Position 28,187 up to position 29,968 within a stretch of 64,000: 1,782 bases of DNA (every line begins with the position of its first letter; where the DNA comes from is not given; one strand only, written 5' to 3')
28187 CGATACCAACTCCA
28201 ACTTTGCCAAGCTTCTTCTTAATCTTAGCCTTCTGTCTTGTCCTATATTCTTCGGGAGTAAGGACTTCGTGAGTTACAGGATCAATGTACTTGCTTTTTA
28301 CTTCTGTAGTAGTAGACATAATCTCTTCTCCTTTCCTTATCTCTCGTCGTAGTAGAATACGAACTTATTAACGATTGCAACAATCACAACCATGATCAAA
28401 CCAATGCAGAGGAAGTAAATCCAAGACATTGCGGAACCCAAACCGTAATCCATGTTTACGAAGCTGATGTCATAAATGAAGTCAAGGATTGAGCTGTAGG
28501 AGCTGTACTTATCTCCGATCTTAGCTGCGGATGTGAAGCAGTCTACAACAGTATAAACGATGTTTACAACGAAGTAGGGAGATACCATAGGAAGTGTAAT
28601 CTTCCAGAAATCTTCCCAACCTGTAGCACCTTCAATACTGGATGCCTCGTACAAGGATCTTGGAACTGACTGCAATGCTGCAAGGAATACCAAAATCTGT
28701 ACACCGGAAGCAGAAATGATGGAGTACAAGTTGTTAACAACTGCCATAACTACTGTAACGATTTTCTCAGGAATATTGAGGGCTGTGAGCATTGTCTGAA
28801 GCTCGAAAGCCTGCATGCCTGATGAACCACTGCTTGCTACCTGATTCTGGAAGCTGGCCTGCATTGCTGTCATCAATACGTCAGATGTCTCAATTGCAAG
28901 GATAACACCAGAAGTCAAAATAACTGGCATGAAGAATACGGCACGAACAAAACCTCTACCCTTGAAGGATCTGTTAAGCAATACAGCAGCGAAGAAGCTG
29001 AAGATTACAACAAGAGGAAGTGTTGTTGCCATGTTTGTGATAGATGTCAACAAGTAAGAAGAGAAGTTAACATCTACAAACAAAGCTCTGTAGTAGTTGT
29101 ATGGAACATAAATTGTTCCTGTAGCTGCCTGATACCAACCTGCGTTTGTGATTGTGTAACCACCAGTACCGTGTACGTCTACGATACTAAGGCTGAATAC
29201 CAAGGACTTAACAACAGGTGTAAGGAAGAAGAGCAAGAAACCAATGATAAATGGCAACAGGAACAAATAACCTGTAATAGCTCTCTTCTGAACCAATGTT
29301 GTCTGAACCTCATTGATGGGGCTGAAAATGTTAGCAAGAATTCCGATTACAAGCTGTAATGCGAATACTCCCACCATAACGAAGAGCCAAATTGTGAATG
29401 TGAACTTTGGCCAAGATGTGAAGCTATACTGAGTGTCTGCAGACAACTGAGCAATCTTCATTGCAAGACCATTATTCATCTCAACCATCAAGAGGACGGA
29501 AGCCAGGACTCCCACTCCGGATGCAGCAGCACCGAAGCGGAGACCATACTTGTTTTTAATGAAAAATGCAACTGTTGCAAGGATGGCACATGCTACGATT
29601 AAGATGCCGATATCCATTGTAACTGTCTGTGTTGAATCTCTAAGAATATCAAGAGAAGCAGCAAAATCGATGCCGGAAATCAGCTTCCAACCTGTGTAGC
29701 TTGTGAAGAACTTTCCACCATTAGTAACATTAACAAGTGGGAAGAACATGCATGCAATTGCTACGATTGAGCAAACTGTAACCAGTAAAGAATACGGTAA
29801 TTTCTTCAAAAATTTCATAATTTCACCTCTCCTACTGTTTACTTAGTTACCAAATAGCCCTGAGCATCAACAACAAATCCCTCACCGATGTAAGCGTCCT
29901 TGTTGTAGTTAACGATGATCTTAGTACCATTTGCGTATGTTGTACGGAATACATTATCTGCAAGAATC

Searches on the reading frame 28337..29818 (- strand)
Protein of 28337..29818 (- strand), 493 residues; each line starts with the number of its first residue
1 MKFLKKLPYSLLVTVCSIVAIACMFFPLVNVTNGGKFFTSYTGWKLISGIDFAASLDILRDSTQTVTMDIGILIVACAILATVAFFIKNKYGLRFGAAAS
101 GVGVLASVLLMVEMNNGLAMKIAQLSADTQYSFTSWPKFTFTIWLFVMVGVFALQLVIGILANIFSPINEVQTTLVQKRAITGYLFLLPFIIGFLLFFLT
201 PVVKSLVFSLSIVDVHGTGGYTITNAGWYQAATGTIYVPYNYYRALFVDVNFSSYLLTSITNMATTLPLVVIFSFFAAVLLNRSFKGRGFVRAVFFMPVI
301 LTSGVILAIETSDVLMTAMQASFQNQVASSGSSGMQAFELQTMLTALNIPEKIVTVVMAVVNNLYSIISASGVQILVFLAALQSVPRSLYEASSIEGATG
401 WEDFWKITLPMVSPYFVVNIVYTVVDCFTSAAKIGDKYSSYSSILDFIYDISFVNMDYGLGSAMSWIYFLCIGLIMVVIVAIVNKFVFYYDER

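Call 29: find_encoding_contigs(protein=window:28337-29818:-, flank=10000, max_places=3)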
Protein window:28337-29818:- (493 aa): 5 contigs read that carry it; 2 places shown.
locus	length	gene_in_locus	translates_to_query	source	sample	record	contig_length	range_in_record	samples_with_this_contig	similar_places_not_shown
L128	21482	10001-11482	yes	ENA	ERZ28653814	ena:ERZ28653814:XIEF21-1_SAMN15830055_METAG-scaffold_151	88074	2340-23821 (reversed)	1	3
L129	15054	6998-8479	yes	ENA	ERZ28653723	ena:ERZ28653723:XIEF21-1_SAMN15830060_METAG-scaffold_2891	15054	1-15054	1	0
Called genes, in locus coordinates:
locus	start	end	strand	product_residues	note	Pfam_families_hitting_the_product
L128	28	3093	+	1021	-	PF01547:SBP_bac_1, PF13416:SBP_bac_8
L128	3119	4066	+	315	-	PF00528:BPD_transp_1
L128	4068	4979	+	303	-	PF00528:BPD_transp_1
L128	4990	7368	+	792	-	PF01436:NHL (weak), PF13432:TPR_16 (weak), PF04893:Yip1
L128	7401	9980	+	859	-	PF18952:DUF5696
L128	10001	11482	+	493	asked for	PF00528:BPD_transp_1 (weak)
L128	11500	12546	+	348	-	PF00528:BPD_transp_1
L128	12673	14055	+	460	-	PF14238:DUF4340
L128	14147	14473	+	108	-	PF02229:PC4 (weak)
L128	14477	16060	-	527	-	PF01943:Polysacc_synt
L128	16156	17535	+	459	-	PF08245:Mur_ligase_M, PF08353:MurT_C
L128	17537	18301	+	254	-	PF07685:GATase_3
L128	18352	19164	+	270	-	PF04468:PSP1, PF28472:PSP1_3rd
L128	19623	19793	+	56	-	PF00037:Fer4 (weak), PF13237:Fer4_10, PF12838:Fer4_7, PF13187:Fer4_9, PF13484:Fer4_16 (weak), PF12797:Fer4_2 (weak), PF00037:Fer4, PF12837:Fer4_6 (weak), +5 more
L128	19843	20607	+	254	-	PF02475:TRM5-TYW2_MTfase (weak), PF05175:MTS, PF06325:PrmA (weak), PF12847:Methyltransf_18 (weak), PF13847:Methyltransf_31 (weak), PF08241:Methyltransf_11 (weak), PF13649:Methyltransf_25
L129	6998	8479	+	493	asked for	PF00528:BPD_transp_1 (weak)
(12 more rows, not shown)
